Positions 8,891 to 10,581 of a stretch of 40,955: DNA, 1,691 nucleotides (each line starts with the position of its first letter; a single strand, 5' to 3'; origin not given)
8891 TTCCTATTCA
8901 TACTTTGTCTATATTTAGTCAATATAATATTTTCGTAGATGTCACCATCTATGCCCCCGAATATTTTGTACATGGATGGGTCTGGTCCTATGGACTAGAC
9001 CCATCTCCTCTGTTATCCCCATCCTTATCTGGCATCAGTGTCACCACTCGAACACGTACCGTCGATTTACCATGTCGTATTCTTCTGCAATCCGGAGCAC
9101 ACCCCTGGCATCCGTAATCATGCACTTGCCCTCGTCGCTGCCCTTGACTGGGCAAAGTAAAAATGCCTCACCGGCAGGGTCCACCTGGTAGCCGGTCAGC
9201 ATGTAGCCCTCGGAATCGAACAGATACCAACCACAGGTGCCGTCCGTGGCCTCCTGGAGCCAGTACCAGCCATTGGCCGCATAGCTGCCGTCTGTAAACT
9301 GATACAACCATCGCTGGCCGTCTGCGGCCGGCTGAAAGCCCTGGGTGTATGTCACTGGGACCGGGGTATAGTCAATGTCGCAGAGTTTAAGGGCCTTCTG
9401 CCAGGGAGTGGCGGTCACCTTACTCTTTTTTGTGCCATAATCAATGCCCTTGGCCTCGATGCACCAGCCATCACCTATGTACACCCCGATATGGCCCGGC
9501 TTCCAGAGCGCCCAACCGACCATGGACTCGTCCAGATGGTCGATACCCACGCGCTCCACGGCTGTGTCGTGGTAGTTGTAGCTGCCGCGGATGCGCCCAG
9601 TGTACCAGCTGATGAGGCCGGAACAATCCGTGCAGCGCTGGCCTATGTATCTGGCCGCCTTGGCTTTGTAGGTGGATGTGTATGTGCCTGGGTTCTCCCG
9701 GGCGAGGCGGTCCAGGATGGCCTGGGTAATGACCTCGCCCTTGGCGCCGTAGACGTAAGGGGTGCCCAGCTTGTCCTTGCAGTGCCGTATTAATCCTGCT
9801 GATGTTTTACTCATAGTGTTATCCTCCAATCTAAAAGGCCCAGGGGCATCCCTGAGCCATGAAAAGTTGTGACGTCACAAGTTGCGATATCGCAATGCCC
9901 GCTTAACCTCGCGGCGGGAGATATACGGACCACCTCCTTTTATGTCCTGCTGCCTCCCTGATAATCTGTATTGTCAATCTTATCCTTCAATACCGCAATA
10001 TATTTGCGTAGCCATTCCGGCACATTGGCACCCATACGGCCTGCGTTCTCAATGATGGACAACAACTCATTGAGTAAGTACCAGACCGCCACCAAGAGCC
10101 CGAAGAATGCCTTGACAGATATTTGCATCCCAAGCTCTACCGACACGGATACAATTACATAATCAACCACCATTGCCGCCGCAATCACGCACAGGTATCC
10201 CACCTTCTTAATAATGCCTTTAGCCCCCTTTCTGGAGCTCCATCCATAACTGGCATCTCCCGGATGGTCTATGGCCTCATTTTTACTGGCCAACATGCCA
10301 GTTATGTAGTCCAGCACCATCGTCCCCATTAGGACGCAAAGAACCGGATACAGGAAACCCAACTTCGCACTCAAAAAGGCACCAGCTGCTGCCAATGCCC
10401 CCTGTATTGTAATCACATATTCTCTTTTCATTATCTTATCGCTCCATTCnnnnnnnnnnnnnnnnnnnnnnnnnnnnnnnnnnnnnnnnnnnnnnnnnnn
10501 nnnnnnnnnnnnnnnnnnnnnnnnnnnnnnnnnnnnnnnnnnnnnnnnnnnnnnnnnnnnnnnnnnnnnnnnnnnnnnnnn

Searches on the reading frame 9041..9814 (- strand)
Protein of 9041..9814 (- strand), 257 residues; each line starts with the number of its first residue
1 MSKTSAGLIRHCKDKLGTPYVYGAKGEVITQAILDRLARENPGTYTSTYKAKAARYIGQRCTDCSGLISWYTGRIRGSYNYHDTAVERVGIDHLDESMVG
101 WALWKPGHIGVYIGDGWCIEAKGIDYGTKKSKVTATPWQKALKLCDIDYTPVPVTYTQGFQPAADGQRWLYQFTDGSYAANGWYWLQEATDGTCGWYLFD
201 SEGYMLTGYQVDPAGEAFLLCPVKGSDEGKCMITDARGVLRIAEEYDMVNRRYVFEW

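Call 10: search_protein_families(library=pfam, proteins=[window:9041-9814:-], max_evalue=0.01)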
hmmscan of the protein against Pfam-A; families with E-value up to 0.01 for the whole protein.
window:9041-9814:- (257 aa): 1 family
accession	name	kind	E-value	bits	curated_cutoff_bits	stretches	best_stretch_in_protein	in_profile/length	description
PF00877.26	NLPC_P60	-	7.7e-05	23.1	23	1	61-142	13-100/105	NlpC/P60 family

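Call 68: find_related_loci(query=window:9041-9814:-, collection=viral_contigs, flank=3000)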
Query window:9041-9814:- (257 aa) in viral_contigs; peptide patterns used: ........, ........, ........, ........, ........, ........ (x = any residue, [..] = any of these).
84 stretches matched a pattern; 81 encode a relative of the query (tblastn E <= 1e-3); the best 80 are kept; 78 distinct loci.
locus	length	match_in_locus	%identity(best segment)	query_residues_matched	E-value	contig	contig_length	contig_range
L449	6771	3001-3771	95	1-257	2e-169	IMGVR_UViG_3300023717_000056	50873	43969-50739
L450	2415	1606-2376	96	1-257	0e+0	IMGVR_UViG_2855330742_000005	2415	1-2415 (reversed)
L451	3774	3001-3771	94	1-257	8e-173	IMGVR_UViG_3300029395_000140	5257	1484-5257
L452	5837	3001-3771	94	1-257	1e-168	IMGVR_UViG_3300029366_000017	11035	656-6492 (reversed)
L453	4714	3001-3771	94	1-257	5e-170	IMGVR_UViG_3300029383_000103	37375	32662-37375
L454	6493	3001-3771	94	1-257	6e-168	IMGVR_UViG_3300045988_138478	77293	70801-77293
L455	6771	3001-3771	95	1-257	1e-167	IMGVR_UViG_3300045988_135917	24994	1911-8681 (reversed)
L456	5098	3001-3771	94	1-257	4e-168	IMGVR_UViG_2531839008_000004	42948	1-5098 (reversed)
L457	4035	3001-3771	94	1-257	8e-172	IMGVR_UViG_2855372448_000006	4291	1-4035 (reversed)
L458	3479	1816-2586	94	1-257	2e-174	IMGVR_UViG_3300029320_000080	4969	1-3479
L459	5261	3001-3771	94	1-257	1e-167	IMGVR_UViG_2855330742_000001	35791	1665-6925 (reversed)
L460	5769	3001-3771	94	1-257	1e-167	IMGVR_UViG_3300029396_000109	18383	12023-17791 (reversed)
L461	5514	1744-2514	94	1-257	1e-167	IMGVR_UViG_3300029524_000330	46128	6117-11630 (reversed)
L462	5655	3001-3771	94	1-257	7e-167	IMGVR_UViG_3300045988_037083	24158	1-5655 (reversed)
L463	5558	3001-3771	94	1-257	3e-167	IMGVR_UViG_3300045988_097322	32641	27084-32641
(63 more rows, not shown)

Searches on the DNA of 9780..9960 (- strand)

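Call 25: search_dna_similar(query=window:9800-9960:-, collection=phages, mode=distant, max_evalue=10, max_rows=20)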
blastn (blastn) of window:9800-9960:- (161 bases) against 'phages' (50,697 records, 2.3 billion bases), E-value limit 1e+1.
Records with a match: 12; places in all: 12; records where one place covers at least 80% of the query: 0.
Best place of each record, by identity: 90-95% 4; 80-90% 8.
By first word of the organism name: Vibrio 7; Bacteriophage 2; Lactobacillus 2; Roseobacter 1.
By host as written in the record: - 5; Vibrio vulnificus 2; Vibrio parahaemolyticus 1; Vibrio alginolyticus AF-1 1; Vibrio parahaemolyticus LCU-VP51 1; Rhodobacteraceae bacterium FZCC0023 1; Lactobacillus plantarum 1.
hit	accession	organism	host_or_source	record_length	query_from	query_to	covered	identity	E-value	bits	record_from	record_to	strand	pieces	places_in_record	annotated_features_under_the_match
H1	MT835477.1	Bacteriophage sp.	human fecal samples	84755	18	59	26%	81.4%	5e-1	39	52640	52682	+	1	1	record has no annotation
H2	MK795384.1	Vibrio phage VAP7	sewage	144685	125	160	22%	83.3%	5e-1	39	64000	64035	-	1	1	DNA topoisomerase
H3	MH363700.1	Vibrio phage VP-1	Vibrio parahaemolyticus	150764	125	160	22%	83.3%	5e-1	39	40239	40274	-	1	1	DNA topoisomerase II large subunit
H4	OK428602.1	Vibrio phage BX-1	Vibrio alginolyticus AF-1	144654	125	160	22%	83.3%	5e-1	39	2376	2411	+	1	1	hypothetical protein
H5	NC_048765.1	Vibrio phage VAP7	sewage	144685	125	160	22%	83.3%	5e-1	39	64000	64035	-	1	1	DNA topoisomerase II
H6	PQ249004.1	Vibrio phage vB_VpaS_SD25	Vibrio parahaemolyticus LCU-VP51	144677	125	160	22%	83.3%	5e-1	39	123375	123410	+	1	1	hypothetical protein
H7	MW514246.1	Roseobacter phage CRP-9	Rhodobacteraceae bacterium FZCC0023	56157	131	158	17%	89.7%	6e+0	37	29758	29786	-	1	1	hypothetical protein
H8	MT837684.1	Bacteriophage sp.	human fecal samples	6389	131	156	16%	89.3%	6e+0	36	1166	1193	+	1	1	record has no annotation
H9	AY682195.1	Lactobacillus phage LP65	-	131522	126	150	16%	92.0%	2e+0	37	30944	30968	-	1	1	orf57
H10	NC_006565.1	Lactobacillus phage LP65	Lactobacillus plantarum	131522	126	150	16%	92.0%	2e+0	37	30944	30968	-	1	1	hypothetical protein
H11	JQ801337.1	Vibrio phage VvAW1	Vibrio vulnificus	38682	89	112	15%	91.7%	6e+0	36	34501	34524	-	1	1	hypothetical protein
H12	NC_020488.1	Vibrio phage VvAW1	Vibrio vulnificus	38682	89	112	15%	91.7%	6e+0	36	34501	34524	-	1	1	hypothetical protein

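Call 71: search_rna_families(source=window, start=9780, end=9960, threshold=evalue, max_evalue=10)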
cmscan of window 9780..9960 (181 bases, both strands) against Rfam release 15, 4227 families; matches with E-value up to 10: 2.
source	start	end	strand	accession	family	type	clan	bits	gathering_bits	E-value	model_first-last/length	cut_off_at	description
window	9875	9960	-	RF01970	RMST_9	Gene; lncRNA;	-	11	65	4.3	102-193/193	5'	Rhabdomyosarcoma 2 associated transcript conserved region 9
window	9837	9949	-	RF01867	CC2171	Gene; sRNA;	-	10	75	3.8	1-159/159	no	caulobacter sRNA CC2171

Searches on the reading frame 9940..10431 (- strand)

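Call 10: search_protein_families(library=pfam, proteins=[window:9940-10431:-], max_evalue=0.01)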
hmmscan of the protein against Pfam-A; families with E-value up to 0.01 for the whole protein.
window:9940-10431:- (163 aa): 1 family
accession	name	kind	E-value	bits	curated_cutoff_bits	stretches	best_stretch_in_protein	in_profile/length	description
PF05105.17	Phage_holin_4_1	-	1.3e-31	109.6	22.2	1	19-150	2-116/116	Bacteriophage holin family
